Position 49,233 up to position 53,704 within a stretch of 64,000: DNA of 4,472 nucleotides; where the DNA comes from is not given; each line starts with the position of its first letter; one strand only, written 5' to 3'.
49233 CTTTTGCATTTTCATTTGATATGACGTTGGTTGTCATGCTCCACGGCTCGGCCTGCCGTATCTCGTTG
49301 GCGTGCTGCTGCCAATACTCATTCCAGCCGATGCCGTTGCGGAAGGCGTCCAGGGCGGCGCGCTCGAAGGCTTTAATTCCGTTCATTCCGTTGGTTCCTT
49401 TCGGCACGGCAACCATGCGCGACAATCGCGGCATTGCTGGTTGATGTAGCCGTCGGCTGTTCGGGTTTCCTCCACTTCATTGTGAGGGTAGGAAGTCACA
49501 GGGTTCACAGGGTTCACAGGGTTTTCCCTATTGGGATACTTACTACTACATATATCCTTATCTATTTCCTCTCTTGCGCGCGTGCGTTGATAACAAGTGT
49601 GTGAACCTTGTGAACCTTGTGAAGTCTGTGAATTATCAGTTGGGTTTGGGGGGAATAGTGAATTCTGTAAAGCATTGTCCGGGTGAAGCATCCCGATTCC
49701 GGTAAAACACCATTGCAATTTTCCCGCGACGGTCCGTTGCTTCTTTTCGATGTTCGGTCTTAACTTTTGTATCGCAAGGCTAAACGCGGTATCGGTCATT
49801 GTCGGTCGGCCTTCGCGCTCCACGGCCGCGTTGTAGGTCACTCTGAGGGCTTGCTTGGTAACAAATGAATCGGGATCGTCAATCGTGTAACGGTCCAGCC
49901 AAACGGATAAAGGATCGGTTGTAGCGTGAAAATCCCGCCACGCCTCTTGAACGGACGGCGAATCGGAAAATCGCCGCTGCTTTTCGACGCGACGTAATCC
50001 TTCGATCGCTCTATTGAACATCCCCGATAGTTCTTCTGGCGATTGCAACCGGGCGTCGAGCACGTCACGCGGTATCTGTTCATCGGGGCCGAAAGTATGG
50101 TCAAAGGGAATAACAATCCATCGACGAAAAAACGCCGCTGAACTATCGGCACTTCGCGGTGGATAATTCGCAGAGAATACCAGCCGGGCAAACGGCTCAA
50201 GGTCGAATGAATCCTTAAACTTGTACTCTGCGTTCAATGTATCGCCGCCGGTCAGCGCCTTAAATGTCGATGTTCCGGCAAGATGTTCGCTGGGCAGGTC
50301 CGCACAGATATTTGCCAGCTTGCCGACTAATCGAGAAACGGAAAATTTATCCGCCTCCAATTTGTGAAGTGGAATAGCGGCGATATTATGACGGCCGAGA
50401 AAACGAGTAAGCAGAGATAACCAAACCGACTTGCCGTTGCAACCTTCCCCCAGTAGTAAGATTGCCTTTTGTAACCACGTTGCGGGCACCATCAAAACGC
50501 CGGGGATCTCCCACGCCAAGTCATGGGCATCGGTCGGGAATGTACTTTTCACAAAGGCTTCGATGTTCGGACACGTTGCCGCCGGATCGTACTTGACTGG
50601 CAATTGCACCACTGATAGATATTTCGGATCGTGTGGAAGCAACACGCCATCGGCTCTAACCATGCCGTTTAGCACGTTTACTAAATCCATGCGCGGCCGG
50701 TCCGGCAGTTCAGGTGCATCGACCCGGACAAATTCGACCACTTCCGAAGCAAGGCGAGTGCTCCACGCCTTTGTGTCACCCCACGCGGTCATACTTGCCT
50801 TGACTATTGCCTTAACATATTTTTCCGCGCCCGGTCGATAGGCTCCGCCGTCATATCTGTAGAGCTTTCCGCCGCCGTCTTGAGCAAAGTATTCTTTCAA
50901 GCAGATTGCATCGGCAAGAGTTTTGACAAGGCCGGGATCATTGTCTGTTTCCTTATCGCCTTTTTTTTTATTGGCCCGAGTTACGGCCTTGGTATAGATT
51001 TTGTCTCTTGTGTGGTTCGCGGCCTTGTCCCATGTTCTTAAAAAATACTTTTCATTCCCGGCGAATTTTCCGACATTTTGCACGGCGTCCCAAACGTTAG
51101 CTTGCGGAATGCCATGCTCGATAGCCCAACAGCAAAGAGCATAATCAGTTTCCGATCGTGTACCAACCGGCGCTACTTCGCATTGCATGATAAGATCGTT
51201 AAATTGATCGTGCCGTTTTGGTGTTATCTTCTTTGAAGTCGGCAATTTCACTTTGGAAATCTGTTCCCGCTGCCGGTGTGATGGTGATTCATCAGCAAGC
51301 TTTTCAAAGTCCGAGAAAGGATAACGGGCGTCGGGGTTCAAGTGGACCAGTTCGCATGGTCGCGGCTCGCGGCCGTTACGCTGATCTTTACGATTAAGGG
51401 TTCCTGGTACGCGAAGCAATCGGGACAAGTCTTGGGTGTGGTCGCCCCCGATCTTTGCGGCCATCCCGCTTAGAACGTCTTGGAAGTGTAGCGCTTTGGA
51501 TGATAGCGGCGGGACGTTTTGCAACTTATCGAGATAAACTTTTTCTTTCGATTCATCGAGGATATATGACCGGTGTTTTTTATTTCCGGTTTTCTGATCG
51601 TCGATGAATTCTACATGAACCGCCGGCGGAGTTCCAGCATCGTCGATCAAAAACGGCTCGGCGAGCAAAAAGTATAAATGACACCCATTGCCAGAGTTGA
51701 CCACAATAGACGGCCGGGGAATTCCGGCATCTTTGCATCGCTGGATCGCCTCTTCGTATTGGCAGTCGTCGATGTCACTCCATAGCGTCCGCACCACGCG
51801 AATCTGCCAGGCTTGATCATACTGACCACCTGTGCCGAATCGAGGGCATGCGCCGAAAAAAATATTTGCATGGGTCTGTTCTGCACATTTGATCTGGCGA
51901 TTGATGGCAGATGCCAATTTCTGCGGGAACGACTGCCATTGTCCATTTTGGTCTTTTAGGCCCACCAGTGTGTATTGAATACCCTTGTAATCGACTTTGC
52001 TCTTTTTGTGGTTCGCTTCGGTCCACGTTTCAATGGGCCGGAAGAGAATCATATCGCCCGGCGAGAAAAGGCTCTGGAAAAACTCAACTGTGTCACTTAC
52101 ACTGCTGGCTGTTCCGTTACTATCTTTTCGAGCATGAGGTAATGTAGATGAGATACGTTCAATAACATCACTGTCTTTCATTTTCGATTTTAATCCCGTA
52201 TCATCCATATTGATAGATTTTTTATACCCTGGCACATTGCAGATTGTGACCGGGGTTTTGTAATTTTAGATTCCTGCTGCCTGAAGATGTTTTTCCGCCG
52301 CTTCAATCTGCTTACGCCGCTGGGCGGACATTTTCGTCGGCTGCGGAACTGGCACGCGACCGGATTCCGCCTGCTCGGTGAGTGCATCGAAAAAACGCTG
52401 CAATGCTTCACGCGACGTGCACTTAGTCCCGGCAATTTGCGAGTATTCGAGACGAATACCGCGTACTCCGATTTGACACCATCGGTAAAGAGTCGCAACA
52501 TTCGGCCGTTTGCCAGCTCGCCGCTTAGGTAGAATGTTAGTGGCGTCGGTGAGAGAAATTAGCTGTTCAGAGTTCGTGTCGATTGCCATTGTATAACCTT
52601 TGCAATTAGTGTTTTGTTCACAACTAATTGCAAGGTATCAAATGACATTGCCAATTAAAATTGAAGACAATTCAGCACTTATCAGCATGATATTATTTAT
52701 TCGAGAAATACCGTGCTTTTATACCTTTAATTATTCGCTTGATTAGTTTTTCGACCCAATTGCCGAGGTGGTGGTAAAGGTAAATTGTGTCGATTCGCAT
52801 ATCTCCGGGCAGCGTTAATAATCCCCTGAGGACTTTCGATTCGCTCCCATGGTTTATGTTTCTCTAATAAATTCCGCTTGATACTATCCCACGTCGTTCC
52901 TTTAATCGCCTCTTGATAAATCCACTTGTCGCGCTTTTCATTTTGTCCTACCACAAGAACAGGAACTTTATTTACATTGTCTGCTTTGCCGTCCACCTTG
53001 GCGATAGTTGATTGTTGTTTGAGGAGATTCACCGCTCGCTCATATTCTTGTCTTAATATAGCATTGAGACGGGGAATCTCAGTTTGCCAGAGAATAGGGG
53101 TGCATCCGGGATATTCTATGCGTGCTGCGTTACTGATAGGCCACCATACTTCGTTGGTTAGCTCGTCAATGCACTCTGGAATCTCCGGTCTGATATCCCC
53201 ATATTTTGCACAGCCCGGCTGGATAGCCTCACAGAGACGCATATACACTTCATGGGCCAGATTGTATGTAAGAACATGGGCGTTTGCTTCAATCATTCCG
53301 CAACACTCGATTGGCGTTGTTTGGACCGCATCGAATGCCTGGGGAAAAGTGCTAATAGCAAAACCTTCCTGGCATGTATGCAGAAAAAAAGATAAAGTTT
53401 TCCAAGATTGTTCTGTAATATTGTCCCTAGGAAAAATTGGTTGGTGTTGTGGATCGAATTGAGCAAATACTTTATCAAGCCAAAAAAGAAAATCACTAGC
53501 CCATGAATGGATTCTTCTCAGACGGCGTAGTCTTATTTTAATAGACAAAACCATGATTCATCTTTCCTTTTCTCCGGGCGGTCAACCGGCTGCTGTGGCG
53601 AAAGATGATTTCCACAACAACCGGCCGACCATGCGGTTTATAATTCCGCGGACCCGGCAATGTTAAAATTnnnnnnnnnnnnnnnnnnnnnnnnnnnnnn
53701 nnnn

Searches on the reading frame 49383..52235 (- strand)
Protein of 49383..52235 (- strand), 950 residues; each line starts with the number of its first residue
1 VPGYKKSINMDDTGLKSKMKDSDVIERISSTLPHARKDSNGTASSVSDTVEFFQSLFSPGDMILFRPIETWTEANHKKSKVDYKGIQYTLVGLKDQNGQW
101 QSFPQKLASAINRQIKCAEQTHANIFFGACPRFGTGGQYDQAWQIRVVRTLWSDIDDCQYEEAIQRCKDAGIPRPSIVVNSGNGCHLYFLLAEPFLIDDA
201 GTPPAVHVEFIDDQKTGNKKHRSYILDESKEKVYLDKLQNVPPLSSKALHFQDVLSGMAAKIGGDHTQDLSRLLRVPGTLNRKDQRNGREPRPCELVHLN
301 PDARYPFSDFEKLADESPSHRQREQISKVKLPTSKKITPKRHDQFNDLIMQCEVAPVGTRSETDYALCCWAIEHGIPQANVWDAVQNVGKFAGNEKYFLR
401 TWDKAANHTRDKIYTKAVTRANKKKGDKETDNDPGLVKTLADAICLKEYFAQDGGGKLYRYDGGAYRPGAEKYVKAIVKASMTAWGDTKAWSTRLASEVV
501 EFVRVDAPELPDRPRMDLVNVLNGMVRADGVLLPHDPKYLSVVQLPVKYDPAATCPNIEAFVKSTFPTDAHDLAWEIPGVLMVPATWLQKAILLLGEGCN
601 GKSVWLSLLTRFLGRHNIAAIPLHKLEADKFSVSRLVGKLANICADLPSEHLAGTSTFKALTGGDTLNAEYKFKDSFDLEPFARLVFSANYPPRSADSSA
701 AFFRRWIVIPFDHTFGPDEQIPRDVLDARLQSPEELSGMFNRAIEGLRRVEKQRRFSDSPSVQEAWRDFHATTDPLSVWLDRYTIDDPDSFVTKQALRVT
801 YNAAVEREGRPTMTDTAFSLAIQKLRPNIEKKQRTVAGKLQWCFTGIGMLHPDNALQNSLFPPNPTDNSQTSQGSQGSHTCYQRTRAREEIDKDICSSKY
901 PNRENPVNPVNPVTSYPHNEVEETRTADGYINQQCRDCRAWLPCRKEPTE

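Call 7: search_protein_families(library=pfam, proteins=[window:49383-52235:-], max_evalue=0.01)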
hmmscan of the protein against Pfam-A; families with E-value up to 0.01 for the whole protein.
window:49383-52235:- (950 aa): 2 families
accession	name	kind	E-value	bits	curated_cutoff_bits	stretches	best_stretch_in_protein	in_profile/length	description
PF19263.5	DUF5906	-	6.3e-17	62.7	27.6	1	594-705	1-114/114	Family of unknown function (DUF5906)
PF08706.16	D5_N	-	2.4e-08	34.8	22.4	1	450-567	13-145/145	D5 N terminal like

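Call 28: find_related_loci(query=window:49383-52235:-, collection=viral_contigs, flank=10000)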
Query window:49383-52235:- (950 aa) in viral_contigs; peptide patterns used: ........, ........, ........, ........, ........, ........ (x = any residue, [..] = any of these).
9 stretches matched a pattern, but none encodes a relative of the query by tblastn (E <= 1e-3).

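Call 49: find_homologous_proteins(query=window:49383-52235:-, max_evalue=1e-30)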
Query window:49383-52235:- (950 aa): 341 proteins with E <= 1e-30 among 5319 candidates; the best 120 are listed.
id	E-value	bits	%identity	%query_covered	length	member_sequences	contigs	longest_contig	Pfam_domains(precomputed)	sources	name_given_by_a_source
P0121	0.0e+0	2203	100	98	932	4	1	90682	PF19263.6,PF08706.17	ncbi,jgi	ncbi:MAG: phage/plasmid primase, P4 family [Thermoguttaceae bacterium]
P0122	0.0e+0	1309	63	95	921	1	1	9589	PF19263.6,PF08706.17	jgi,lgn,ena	-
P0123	0.0e+0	1247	61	96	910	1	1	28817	PF19263.6,PF08706.17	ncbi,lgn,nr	ncbi:MAG: hypothetical protein JXM70_23650 [Pirellulales bacterium]|nr:hypothetical protein [Pirellu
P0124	0.0e+0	1077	57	85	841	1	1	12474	PF19263.6,PF08706.17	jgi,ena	-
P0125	0.0e+0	1068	55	89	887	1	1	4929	PF19263.6,PF08706.17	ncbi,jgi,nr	ncbi:MAG: hypothetical protein HQ582_08270 [Planctomycetes bacterium]|nr:hypothetical protein [Planc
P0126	0.0e+0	1061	56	86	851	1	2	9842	PF19263.6,PF08706.17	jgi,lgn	jgi:P4 family phage/plasmid primase-like protien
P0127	0.0e+0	1051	53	97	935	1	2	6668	PF19263.6,PF08706.17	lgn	-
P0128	0.0e+0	1051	53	94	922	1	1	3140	PF19263.6,PF08706.17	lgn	-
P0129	0.0e+0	1023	53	92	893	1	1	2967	PF19263.6,PF08706.17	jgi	jgi:putative DNA primase/helicase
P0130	0.0e+0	1016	55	85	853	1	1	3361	PF19263.6,PF08706.17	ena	-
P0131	4.3e-295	1000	50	96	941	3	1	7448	PF19263.6,PF08706.17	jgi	-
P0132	3.4e-294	997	51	94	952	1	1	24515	PF19263.6,PF08706.17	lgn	-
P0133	1.1e-293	995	52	94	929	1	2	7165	PF19263.6,PF08706.17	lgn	-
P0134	7.3e-293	992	81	56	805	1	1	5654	PF19263.6,PF08273.18,PF08706.17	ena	-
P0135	3.2e-291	987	50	94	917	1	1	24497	PF19263.6,PF08706.17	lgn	-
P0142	9.0e-270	916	49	94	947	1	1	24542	PF19263.6,PF08706.17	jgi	jgi:P4 family phage/plasmid primase-like protien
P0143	2.0e-269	915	82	52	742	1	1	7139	PF19263.6,PF08706.17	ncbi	ncbi:MAG: phage/plasmid primase, P4 family, partial [Thermoguttaceae bacterium]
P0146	1.1e-265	902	48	94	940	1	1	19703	PF02257.22,PF19263.6,PF08706.17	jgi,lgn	jgi:P4 family phage/plasmid primase-like protien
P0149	3.0e-261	887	52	84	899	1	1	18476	PF19263.6,PF08706.17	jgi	jgi:P4 family phage/plasmid primase-like protien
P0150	8.6e-260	883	47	94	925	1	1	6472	PF02257.22,PF19263.6,PF08706.17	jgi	jgi:P4 family phage/plasmid primase-like protien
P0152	8.1e-256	870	49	85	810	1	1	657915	PF19263.6,PF16793.11,PF08706.17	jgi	jgi:P4 family phage/plasmid primase-like protien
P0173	5.1e-172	592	47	63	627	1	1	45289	PF19263.6,PF08706.17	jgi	jgi:P4 family phage/plasmid primase-like protien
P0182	9.7e-159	548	47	41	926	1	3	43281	PF02257.22,PF19263.6,PF03288.23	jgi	jgi:P4 family phage/plasmid primase-like protien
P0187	1.0e-155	538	40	74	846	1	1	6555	PF19263.6,PF08706.17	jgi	jgi:P4 family phage/plasmid primase-like protien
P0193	7.4e-149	516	36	84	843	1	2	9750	PF19263.6,PF03288.23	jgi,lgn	jgi:P4 family phage/plasmid primase-like protien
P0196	3.3e-148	513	34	86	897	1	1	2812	PF19263.6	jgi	jgi:P4 family phage/plasmid primase-like protien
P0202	2.7e-143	497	35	83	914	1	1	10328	PF02257.22,PF19263.6,PF08706.17,PF03288.23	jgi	jgi:P4 family phage/plasmid primase-like protien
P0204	2.7e-142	494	46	39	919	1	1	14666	PF02257.22,PF19263.6,PF08706.17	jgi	jgi:P4 family phage/plasmid primase-like protien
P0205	5.2e-142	493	34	85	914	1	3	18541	PF19263.6,PF03288.23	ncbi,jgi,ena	ncbi:MAG: phage/plasmid primase, P4 family [Planctomycetota bacterium]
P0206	4.4e-140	486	46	39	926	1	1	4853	PF02257.22,PF19263.6,PF08706.17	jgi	jgi:P4 family phage/plasmid primase-like protien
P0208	8.5e-140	486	33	85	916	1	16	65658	PF02257.22,PF19263.6,PF08706.17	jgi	jgi:P4 family phage/plasmid primase-like protien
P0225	2.1e-130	454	43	41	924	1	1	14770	PF02257.22,PF19263.6,PF08706.17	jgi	jgi:P4 family phage/plasmid primase-like protien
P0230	8.3e-128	446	34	84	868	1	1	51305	PF19263.6,PF03288.23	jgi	jgi:P4 family phage/plasmid primase-like protien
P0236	1.3e-124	435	46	39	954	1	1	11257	PF19263.6,PF08706.17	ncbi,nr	ncbi:MAG TPA: phage/plasmid primase, P4 family [Gemmataceae bacterium]|nr:phage/plasmid primase, P4 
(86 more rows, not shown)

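Call 50: find_encoding_contigs(protein=P0123, flank=10000, max_places=1)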
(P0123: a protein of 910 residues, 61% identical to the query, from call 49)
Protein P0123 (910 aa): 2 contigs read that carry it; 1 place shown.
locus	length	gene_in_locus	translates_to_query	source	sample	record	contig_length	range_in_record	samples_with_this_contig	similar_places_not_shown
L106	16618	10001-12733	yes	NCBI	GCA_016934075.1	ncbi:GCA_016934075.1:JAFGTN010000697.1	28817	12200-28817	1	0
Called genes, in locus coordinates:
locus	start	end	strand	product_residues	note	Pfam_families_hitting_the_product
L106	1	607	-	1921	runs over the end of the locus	PF00069:Pkinase, PF13191:AAA_16, PF07719:TPR_2 (faint), PF13424:TPR_12 (weak), PF01590:GAF (weak), PF00512:HisKA, PF02518:HATPase_c, PF00072:Response_reg, +1 more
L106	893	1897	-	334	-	PF12147:Methyltransf_20 (weak), PF08242:Methyltransf_12 (faint)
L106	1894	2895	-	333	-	-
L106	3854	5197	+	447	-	PF03349:Toluene_X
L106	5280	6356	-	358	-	PF00072:Response_reg, PF13487:HD_5, PF01966:HD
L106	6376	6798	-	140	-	PF01627:Hpt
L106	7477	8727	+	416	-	PF13356:Arm-DNA-bind_3, PF00589:Phage_integrase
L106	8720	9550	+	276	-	-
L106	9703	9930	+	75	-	PF12728:HTH_17 (weak)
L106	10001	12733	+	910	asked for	PF08706:D5_N, PF19263:DUF5906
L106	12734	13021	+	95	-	-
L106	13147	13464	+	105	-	-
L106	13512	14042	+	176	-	-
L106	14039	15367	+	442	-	PF05065:Phage_capsid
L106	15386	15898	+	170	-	-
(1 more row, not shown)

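Call 51: find_encoding_contigs(protein=P0152, flank=10000, max_places=1)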
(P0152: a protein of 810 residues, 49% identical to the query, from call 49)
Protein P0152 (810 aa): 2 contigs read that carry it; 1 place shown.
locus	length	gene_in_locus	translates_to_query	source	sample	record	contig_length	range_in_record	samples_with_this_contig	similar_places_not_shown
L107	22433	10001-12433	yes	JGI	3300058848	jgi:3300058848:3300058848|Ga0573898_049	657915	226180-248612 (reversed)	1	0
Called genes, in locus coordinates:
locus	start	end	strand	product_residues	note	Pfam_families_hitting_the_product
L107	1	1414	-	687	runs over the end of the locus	PF12161:HsdM_N, PF02384:N6_Mtase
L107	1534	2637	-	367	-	-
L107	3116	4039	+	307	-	-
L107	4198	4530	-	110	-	-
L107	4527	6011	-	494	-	PF00239:Resolvase, PF07508:Recombinase, PF13408:Zn_ribbon_recom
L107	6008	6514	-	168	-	PF11149:DUF2924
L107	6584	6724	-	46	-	-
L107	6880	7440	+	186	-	-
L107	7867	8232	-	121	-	-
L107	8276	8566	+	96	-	-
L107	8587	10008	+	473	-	PF02195:ParB_N (faint)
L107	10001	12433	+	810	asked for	PF16793:RepB_primase (faint), PF08706:D5_N, PF19263:DUF5906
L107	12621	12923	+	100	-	-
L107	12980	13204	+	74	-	-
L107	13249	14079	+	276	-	-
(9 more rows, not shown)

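Call 63: search_protein_families(library=ncbifam, proteins=[window:49383-52235:-], max_evalue=0.001)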
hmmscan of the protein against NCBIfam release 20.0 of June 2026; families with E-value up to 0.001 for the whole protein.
window:49383-52235:- (950 aa): 3 families
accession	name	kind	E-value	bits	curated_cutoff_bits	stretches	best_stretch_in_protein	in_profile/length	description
TIGR01613.1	primase_Cterm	subfamily_domain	7.7e-52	176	108.7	1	518-818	2-304/304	phage/plasmid primase, P4 family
NF011296.0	PRK14709.1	subfamily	1.2e-21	76.9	613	1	550-833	164-449/469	hypothetical protein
NF005477.0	PRK07078.1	subfamily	2.3e-15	55.8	1014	1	551-853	451-749/759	hypothetical protein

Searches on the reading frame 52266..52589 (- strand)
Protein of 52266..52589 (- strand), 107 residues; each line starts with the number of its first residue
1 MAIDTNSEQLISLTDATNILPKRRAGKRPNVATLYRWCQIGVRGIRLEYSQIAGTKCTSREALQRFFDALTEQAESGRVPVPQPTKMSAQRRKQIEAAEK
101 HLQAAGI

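Call 7: search_protein_families(library=pfam, proteins=[window:52266-52589:-], max_evalue=0.01)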
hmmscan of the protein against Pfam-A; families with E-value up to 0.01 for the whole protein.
window:52266-52589:- (107 aa): 2 families
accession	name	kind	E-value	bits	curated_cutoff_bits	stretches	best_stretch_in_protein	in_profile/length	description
PF07618.16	DUF1580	-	1.2e-10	41.3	24.4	1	24-69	9-55/57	Protein of unknown function (DUF1580)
PF09447.15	Cnl2_NKP2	-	0.0073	16.8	27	0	8-39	16-46/65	Cnl2/NKP2 family protein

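Call 63: search_protein_families(library=ncbifam, proteins=[window:52266-52589:-], max_evalue=0.001)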
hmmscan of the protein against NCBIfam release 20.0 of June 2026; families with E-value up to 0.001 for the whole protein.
window:52266-52589:- (107 aa): 0 families

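Call 79: predict_structure(protein=window:52266-52589:-)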
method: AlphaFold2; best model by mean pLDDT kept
length: 107 residues; sequences in the alignment: 1
mean_pLDDT: 59.3   pTM: 0.42
mean pLDDT of the five models: 59.3, 44.8, 43.8, 43.7, 43.7
residues with pLDDT >= 90: 0; 70-90: 16; 50-70: 70; < 50: 21
segments of 3 or more residues with pLDDT < 50: 1-7, 78-87
pLDDT, mean of each block of 10 residues (from residue 1): 43 73 60 71 62 62 67 54 47 60 52
secondary structure, 60 per line:
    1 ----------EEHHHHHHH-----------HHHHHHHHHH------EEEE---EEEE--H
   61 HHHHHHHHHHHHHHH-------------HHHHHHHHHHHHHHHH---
elements in order: H13-19 H31-40 E47-50 E54-57 H60-75 H89-104

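Call 82: fold_search(model_id=the predicted structure, library=pdb)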
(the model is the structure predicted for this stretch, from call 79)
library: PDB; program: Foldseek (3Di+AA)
matches with E <= 10: 336; with E <= 0.001: 0
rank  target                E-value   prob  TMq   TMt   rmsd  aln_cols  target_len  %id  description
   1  3eco_A                2.3e-01  0.30  0.33  0.27  17.5       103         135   13  Crystal structure of MepR, a transcription regulator of the Staphylococcus aureus multidrug efflux pump MepA (released 2009-02-10)
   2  3cjn                  3.6e-01  0.13  0.26  0.21  15.5       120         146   11  Crystal structure of transcriptional regulator, MarR family, from Silicibacter pomeroyi (released 2008-03-25)
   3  7b5y_D                3.6e-01  0.13  0.27  0.17  16.4       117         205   15  S. agalactiae BusR in complex with its busAB-promotor DNA (released 2021-08-11)
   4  7oz3_A                3.9e-01  0.11  0.27  0.17  17.6       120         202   16  S. agalactiae BusR in complex with its busA-promotor DNA (released 2021-08-11)
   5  4cyj_B                4.1e-01  0.16  0.24  0.08  12.8        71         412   15  Chaetomium thermophilum Pan2:Pan3 complex (released 2014-06-11)
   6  4cyi_A                4.7e-01  0.16  0.24  0.08  12.7        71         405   15  Chaetomium thermophilum Pan3 (released 2014-06-11)
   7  3oss_D                5.7e-01  0.10  0.22  0.16  14.3        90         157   20  The crystal structure of enterotoxigenic Escherichia coli GspC-GspD complex from the type II secretion system (released 2011-08-03)
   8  4cyi_H                6.5e-01  0.13  0.24  0.08  13.8        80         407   15  Chaetomium thermophilum Pan3 (released 2014-06-11)
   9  5x7z                  6.5e-01  0.11  0.22  0.20  14.2        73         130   15  CRYSTAL STRUCTURE OF MYCOBACTERIUM TUBERCULOSIS MARR FAMILY PROTEIN RV2887 COMPLEX WITH P-AMINOSALICYLIC ACID (released 2017-08-09)
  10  7b5y_C                7.0e-01  0.08  0.26  0.16  16.6       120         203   16  S. agalactiae BusR in complex with its busAB-promotor DNA (released 2021-08-11)
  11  4cyj_D                7.4e-01  0.12  0.21  0.06  13.2        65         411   15  Chaetomium thermophilum Pan2:Pan3 complex (released 2014-06-11)
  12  3ezj_A                7.9e-01  0.13  0.20  0.12   8.9        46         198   15  Crystal structure of the N-terminal domain of the secretin GspD from ETEC determined with the assistance of a nanobody (released 2009-02-17)
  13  2zme_B                8.5e-01  0.28  0.37  0.20  12.8        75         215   17  Integrated structural and functional model of the human ESCRT-II complex (released 2008-11-04)
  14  8ylg_A                8.5e-01  0.09  0.22  0.16  13.3        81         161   17  Crystal structure of Burkholderia thailandensis MftR in complex with operator DNA (released 2024-11-13)
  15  7b5t_D                8.5e-01  0.09  0.29  0.18  18.0       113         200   16  S. agalactiae BusR transcription factor (released 2021-08-11)
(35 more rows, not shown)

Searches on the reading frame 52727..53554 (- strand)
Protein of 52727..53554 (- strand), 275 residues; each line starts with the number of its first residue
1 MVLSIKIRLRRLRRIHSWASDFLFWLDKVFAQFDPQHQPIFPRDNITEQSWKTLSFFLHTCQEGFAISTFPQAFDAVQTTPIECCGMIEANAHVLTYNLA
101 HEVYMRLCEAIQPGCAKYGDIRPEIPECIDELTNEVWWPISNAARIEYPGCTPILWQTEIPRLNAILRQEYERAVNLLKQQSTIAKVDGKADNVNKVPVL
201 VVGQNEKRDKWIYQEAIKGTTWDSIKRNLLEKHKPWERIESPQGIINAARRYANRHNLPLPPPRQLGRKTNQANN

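Call 7: search_protein_families(library=pfam, proteins=[window:52727-53554:-], max_evalue=0.01)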
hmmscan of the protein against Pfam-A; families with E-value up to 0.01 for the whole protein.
window:52727-53554:- (275 aa): 0 families

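Call 24: search_protein_families(library=phrogs, proteins=[window:52727-53554:-], max_evalue=0.01)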
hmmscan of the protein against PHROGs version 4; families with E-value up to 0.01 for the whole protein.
window:52727-53554:- (275 aa): 0 families

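Call 63: search_protein_families(library=ncbifam, proteins=[window:52727-53554:-], max_evalue=0.001)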
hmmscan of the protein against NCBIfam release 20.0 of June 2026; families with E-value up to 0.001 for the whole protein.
window:52727-53554:- (275 aa): 0 families

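Call 83: search_protein_representatives(protein=window:52727-53554:-)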
Query: 275 residues. Proteins with E-value up to 0.001 (for the whole library): 557; up to 1e-10: 76; up to 1e-30: 5. The best 150 are listed.
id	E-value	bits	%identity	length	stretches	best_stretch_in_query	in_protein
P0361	1.7e-188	640.9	99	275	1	1-275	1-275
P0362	2.3e-101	355.0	80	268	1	1-189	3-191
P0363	1.3e-39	152.3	41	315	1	1-199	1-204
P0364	9.6e-37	142.9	41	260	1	5-199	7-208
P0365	2.4e-32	128.5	43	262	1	5-193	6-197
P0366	1.7e-22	96.2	40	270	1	5-193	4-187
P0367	3.0e-21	92.1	38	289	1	3-183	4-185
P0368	3.4e-20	88.7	35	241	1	10-198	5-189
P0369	5.6e-19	84.7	36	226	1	3-161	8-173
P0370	2.3e-18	82.6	56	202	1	186-271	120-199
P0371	8.4e-18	80.8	48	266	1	161-270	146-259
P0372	1.2e-17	80.3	43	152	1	159-270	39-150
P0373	2.4e-17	79.3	53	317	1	191-270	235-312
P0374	5.3e-15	71.6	51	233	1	195-271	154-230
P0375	7.3e-15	71.2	49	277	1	203-271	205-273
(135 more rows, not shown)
